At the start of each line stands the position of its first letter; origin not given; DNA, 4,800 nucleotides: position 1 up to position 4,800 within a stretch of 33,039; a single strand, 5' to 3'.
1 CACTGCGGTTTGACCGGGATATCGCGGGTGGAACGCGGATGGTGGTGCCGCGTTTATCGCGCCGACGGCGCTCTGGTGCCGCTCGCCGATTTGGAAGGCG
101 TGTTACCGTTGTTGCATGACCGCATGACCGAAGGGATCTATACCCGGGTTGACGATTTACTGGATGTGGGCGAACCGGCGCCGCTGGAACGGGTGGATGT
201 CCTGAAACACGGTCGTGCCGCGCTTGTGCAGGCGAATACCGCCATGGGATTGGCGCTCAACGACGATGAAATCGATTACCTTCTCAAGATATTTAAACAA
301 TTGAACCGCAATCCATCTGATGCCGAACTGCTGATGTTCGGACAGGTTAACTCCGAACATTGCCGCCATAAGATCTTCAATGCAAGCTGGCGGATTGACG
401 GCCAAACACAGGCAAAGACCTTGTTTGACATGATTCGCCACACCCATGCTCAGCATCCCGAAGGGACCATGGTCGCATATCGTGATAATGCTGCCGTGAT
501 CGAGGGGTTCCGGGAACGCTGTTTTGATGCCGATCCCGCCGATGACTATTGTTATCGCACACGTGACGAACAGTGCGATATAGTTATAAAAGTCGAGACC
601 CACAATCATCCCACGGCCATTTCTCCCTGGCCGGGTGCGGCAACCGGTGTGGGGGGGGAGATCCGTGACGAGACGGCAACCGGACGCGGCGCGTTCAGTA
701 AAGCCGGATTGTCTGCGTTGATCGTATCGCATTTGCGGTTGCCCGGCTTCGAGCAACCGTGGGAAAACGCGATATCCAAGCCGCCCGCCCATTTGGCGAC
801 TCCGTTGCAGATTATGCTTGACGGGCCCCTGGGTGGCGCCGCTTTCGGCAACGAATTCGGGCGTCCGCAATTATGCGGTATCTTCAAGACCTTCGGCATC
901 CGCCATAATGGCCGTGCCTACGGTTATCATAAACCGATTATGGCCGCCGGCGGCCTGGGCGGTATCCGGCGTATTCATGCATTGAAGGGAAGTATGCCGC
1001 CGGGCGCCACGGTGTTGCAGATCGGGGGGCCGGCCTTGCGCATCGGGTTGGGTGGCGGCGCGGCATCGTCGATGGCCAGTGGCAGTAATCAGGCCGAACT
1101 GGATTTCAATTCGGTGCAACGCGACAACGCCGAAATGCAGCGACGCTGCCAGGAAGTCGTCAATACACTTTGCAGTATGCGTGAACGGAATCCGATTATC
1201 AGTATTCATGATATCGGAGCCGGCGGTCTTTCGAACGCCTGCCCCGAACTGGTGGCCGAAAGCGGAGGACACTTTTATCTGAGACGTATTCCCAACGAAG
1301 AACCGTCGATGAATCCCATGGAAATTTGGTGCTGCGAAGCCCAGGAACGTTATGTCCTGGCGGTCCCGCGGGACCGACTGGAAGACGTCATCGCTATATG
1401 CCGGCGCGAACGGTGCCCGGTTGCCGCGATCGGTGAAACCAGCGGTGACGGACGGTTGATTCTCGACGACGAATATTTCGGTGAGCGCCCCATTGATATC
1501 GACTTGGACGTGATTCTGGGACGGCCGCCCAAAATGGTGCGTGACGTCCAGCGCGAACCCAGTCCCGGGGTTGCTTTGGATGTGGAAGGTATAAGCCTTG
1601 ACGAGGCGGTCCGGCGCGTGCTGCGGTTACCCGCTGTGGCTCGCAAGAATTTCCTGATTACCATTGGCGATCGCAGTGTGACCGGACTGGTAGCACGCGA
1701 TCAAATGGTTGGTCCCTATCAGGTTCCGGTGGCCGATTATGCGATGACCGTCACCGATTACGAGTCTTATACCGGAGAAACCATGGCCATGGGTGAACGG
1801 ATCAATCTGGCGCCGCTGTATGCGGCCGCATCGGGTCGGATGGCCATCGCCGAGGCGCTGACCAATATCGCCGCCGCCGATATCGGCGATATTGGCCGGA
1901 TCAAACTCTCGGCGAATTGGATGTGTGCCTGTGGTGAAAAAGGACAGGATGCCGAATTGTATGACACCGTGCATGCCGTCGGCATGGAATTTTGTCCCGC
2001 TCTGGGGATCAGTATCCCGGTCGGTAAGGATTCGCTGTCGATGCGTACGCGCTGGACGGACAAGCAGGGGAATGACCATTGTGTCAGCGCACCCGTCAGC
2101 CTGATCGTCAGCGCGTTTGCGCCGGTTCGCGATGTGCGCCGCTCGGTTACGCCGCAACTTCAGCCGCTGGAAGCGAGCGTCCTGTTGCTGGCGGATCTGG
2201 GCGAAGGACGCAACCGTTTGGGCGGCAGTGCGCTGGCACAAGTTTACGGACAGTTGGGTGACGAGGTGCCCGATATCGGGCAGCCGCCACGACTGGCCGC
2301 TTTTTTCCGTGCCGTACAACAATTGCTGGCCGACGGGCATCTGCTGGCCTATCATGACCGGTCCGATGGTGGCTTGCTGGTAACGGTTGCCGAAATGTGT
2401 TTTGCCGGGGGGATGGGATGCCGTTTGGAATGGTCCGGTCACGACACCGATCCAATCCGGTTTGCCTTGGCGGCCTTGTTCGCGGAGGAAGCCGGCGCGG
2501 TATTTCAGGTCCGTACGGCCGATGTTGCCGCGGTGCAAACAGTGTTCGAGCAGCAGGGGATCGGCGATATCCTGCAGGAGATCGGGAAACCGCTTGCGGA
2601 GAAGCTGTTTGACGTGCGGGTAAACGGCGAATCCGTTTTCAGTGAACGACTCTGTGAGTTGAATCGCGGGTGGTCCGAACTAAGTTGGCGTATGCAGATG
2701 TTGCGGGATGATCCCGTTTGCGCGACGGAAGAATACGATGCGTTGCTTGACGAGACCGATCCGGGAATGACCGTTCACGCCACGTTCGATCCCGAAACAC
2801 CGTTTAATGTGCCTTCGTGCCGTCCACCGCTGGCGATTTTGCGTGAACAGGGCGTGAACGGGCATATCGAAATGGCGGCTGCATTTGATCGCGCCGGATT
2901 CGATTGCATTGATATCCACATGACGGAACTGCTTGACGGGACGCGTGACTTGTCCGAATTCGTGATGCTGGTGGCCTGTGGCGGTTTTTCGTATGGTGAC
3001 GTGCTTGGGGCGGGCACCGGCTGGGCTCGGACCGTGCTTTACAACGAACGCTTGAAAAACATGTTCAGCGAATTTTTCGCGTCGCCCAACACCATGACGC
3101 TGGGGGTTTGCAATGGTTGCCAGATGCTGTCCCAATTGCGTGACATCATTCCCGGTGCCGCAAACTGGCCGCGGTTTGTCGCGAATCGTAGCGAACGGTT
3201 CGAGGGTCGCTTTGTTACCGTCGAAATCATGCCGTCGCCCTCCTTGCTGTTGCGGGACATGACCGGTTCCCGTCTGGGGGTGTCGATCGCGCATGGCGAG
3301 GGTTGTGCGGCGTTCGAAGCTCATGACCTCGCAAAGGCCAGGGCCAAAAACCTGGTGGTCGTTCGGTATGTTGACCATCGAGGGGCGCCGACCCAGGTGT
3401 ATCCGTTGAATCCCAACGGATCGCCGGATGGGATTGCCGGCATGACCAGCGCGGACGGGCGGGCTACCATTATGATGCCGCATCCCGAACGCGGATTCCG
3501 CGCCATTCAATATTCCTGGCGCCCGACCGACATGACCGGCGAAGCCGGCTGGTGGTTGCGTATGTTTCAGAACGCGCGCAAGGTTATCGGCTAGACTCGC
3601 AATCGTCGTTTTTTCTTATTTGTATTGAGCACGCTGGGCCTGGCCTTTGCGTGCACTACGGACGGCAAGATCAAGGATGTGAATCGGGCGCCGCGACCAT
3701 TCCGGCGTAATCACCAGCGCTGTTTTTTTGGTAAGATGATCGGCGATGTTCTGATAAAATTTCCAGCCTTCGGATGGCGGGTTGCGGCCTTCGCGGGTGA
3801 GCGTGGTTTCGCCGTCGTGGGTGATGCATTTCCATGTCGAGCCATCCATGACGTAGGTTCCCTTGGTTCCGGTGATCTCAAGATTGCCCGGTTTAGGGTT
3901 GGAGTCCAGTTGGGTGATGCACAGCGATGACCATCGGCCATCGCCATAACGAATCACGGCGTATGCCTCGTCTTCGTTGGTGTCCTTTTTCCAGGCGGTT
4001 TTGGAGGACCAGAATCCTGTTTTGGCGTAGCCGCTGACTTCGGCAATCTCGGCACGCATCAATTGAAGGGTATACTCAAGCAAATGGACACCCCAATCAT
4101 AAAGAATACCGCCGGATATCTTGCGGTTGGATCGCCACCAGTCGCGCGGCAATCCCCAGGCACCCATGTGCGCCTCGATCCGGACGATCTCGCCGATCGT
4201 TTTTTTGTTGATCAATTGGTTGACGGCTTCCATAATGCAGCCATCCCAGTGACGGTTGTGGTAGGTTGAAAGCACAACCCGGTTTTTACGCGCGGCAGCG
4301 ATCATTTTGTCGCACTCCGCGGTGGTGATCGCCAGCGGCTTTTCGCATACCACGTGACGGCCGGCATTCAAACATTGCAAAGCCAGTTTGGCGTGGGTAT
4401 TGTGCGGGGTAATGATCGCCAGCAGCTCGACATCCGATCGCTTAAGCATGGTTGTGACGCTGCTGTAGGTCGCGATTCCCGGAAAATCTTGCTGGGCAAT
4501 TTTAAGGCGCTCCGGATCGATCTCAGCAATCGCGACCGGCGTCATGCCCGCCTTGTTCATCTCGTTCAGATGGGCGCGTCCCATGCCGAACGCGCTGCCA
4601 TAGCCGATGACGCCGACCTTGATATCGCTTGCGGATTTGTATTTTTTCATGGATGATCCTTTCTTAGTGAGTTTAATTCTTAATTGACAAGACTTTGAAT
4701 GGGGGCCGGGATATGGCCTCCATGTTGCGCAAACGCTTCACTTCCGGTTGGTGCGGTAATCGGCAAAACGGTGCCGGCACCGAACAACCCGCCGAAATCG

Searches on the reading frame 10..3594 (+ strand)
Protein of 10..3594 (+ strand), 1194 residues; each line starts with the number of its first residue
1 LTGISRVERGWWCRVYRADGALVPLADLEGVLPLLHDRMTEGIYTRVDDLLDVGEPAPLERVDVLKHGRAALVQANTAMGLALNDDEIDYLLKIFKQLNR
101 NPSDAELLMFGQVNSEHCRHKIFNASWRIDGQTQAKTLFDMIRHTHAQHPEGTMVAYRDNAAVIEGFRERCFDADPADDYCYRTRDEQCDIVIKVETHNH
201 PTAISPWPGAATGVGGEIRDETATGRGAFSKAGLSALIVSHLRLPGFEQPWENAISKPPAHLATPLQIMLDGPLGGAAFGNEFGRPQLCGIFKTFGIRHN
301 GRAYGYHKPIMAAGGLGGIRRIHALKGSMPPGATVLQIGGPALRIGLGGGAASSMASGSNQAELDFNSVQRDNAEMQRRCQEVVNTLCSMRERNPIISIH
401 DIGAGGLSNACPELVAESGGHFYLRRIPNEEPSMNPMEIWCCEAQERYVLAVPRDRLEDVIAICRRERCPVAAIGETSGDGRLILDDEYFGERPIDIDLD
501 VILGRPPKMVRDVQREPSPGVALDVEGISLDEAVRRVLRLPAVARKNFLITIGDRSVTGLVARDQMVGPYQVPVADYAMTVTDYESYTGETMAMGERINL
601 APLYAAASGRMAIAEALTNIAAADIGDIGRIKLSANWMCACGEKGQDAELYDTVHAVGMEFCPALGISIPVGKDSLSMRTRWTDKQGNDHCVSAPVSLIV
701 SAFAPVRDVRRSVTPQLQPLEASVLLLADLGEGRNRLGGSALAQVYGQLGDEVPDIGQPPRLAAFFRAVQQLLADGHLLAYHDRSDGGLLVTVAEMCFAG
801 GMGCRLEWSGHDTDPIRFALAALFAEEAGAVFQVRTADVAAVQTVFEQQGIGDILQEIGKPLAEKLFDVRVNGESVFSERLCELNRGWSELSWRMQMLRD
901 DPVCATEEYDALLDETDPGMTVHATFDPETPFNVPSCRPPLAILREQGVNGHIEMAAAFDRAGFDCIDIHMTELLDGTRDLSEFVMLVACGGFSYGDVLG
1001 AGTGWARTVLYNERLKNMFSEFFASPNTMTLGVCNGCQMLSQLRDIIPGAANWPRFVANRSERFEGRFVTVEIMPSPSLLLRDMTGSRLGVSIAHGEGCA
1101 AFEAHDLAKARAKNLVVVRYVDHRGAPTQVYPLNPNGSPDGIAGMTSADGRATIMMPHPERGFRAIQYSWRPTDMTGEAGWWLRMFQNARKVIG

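Call 22: search_protein_families(library=pfam, proteins=[window:10-3594:+], max_evalue=0.001)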
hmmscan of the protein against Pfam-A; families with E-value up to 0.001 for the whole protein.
window:10-3594:+ (1194 aa): 4 families
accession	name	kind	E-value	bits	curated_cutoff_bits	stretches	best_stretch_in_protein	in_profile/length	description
PF13507.12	GATase_5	-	5e-96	321.2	27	1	939-1191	2-258/260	CobB/CobQ-like glutamine amidotransferase domain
PF22689.1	FGAR-AT_PurM_N-like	-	3.2e-77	258.2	27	1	546-705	2-160/160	FGAR-AT PurM_N-like domain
PF02769.27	AIRS_C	-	6.4e-47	160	23.1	2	331-485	2-153/156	AIR synthase related protein, C-terminal domain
PF18072.6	FGAR-AT_linker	-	9.6e-21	74.5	26.6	1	72-121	1-50/50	Formylglycinamide ribonucleotide amidotransferase linker domain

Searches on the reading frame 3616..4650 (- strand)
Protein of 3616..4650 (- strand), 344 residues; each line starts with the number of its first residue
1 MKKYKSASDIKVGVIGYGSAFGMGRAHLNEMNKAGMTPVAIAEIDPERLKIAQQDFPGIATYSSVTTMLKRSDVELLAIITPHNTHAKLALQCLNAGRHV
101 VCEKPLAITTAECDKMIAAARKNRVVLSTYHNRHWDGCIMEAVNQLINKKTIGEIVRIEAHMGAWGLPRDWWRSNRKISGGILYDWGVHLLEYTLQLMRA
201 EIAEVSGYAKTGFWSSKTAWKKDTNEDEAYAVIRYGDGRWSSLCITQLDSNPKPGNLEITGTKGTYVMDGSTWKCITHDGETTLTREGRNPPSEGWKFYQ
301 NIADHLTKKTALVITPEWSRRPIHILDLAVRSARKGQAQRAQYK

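Call 22: search_protein_families(library=pfam, proteins=[window:3616-4650:-], max_evalue=0.001)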
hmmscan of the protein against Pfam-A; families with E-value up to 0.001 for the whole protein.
window:3616-4650:- (344 aa): 4 families
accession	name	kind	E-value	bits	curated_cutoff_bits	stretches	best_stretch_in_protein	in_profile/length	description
PF01408.29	GFO_IDH_MocA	-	1.1e-24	87.8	24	1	10-131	1-120/120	Oxidoreductase family, NAD-binding Rossmann fold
PF22725.1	GFO_IDH_MocA_C3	-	1.3e-22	80.5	27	1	141-266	2-123/124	GFO/IDH/MocA C-terminal domain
PF02894.22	GFO_IDH_MocA_C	-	5.3e-19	69.3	22.9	1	145-337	2-214/218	Oxidoreductase family, C-terminal alpha/beta domain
PF03447.22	NAD_binding_3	-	0.00023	22.3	24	1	28-125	13-111/116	Homoserine dehydrogenase, NAD binding domain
